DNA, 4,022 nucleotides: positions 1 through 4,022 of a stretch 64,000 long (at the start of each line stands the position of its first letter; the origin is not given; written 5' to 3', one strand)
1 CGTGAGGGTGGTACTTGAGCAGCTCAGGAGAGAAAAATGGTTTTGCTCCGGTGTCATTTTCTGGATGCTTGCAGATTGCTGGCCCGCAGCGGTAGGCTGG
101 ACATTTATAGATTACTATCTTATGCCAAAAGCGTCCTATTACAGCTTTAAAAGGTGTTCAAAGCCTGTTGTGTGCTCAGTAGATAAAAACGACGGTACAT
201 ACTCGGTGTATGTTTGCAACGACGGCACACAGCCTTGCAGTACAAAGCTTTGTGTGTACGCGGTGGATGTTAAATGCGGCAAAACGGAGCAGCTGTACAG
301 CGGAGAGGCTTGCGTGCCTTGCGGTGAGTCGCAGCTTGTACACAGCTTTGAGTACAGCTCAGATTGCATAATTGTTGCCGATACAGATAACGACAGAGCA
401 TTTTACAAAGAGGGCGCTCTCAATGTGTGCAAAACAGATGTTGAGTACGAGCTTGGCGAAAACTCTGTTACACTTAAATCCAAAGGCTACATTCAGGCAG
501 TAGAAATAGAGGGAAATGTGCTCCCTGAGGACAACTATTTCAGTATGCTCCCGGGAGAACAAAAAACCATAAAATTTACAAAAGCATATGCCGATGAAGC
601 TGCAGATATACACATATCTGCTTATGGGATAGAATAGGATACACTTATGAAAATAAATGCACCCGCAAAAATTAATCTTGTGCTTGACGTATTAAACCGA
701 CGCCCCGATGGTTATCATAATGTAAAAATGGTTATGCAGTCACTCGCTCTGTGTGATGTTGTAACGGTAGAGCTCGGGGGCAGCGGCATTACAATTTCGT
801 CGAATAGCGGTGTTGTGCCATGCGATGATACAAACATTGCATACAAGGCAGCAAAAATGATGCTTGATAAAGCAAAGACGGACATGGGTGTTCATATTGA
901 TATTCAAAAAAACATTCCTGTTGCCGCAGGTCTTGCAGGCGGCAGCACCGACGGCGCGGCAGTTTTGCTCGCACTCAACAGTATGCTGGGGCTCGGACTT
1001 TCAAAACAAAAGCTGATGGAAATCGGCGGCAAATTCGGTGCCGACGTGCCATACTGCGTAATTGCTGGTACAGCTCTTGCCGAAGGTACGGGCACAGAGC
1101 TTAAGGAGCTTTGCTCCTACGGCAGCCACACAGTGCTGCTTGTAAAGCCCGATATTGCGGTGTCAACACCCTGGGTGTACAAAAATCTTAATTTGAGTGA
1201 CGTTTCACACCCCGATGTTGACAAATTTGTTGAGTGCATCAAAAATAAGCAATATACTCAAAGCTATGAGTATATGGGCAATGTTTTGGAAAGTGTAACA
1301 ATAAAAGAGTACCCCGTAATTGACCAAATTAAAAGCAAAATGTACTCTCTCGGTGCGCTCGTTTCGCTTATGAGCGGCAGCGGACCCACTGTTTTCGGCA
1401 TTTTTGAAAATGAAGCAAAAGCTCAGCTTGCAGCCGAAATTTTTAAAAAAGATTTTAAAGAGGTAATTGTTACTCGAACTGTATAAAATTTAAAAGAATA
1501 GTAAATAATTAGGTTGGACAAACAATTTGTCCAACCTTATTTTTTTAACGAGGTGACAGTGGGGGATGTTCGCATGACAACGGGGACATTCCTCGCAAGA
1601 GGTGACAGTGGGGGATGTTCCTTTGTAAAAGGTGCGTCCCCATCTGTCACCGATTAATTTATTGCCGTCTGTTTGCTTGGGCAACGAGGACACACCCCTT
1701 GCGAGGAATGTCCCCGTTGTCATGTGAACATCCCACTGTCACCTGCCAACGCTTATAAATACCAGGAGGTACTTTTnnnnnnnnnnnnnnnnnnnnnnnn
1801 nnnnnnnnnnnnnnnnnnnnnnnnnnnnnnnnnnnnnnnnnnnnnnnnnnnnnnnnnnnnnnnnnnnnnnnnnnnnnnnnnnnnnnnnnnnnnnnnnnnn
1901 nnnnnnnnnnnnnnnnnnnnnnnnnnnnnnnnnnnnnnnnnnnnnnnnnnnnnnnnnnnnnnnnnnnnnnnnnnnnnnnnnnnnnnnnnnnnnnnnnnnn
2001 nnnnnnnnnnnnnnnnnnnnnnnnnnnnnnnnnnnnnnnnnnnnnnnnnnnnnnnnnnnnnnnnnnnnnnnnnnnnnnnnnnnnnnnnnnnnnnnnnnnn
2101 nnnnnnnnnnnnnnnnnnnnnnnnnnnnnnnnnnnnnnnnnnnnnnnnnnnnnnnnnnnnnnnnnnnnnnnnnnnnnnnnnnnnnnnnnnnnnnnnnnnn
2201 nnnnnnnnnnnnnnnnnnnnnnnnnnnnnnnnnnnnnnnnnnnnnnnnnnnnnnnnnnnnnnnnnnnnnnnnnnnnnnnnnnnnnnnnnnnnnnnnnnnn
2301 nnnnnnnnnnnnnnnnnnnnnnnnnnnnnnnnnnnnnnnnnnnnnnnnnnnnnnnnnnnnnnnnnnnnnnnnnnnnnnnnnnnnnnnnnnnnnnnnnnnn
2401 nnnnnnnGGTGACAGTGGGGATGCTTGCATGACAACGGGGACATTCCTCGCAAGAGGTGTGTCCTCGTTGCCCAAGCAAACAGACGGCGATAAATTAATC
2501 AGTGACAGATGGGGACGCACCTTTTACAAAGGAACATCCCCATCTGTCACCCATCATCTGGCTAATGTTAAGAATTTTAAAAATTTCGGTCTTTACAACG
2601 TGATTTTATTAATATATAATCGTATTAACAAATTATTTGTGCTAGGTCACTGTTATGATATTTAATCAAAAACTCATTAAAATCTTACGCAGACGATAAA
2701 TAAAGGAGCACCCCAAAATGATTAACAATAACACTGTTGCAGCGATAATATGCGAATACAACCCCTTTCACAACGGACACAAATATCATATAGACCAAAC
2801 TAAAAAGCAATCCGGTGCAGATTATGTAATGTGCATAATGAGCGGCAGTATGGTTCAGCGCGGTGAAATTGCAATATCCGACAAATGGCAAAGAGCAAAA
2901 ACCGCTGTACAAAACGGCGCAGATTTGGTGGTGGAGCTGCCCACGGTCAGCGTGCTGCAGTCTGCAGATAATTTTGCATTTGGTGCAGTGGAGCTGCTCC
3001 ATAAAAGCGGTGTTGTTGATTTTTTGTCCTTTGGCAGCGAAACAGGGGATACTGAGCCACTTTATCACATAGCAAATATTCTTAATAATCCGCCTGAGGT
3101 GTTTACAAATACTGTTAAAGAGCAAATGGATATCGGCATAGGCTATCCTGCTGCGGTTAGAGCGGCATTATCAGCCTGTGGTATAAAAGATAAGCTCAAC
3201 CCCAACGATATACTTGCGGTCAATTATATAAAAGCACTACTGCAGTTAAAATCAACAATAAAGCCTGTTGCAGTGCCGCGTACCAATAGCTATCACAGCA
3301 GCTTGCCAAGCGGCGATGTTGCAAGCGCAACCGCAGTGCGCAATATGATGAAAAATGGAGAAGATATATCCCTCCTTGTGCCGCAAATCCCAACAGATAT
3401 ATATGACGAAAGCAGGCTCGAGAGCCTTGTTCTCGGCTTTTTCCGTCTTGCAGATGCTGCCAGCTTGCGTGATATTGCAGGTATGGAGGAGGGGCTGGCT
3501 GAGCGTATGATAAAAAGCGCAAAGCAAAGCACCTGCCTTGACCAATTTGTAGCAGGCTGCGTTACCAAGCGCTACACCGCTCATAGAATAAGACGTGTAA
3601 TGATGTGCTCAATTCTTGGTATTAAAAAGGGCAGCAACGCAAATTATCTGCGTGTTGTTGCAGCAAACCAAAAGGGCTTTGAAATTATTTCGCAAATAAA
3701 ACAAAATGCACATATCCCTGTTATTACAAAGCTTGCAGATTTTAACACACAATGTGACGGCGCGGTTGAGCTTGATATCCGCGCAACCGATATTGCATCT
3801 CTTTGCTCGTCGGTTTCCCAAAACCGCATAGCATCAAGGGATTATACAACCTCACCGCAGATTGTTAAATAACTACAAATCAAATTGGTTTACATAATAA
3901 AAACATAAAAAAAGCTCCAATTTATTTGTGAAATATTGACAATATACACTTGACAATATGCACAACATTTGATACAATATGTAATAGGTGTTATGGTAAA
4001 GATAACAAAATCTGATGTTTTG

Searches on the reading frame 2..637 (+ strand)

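Call 74: search_protein_families(library=pfam, proteins=[window:2-637:+], max_evalue=0.0001)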
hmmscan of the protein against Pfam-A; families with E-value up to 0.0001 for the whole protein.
window:2-637:+ (211 aa): 1 family
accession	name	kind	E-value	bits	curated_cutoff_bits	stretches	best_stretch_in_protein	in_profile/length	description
PF17753.7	Ig_mannosidase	-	1.3e-08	34.8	22.6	1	144-196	7-61/81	Ig-fold domain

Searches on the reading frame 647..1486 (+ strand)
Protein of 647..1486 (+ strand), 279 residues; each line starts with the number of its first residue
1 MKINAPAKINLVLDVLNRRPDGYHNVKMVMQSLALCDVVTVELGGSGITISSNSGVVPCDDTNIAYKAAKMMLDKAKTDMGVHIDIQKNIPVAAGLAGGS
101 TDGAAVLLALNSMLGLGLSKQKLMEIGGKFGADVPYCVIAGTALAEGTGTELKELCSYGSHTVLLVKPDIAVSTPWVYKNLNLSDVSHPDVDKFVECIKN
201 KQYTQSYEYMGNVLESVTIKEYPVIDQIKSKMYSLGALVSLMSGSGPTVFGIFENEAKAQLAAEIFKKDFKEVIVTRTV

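Call 12: search_protein_families(library=pfam, proteins=[window:647-1486:+])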
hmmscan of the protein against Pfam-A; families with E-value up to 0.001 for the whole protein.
window:647-1486:+ (279 aa): 3 families
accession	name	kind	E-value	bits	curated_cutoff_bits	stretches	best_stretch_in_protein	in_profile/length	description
PF00288.32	GHMP_kinases_N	-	1.4e-16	60.9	22.3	1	63-140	1-86/87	GHMP kinases N terminal domain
PF08544.19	GHMP_kinases_C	-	1.7e-14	54.4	21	1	198-271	5-84/85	GHMP kinases C terminal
PF22700.2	MVD-like_N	-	0.00018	21.6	27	1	71-126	71-127/157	Diphosphomevalonate decarboxylase-like N-terminal domain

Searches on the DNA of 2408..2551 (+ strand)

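Call 38: search_dna_similar(query=window:2408-2551:+, collection=plasmids, mode=distant, max_evalue=0.01, max_rows=30)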
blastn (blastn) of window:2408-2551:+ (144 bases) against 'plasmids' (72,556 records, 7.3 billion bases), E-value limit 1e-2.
No match.

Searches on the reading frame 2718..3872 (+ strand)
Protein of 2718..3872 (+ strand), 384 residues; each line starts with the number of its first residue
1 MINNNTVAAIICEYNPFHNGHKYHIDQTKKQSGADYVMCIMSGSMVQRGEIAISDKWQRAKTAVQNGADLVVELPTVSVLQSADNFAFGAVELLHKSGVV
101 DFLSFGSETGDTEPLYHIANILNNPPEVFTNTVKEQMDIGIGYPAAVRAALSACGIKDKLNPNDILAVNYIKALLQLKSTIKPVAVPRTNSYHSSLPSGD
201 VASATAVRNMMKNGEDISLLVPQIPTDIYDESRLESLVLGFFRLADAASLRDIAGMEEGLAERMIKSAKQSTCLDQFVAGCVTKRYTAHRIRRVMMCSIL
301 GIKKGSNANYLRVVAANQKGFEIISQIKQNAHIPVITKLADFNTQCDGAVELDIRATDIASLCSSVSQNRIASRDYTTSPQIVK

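Call 12: search_protein_families(library=pfam, proteins=[window:2718-3872:+])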
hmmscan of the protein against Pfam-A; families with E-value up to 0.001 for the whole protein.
window:2718-3872:+ (384 aa): 2 families
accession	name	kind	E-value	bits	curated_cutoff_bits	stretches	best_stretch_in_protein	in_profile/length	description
PF05636.17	HIGH_NTase1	-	1.5e-113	380.6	27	1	7-368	3-394/402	HIGH Nucleotidyl Transferase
PF08218.17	Citrate_ly_lig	-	1.4e-05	25.3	20.9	0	7-41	1-35/182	Citrate lyase ligase C-terminal domain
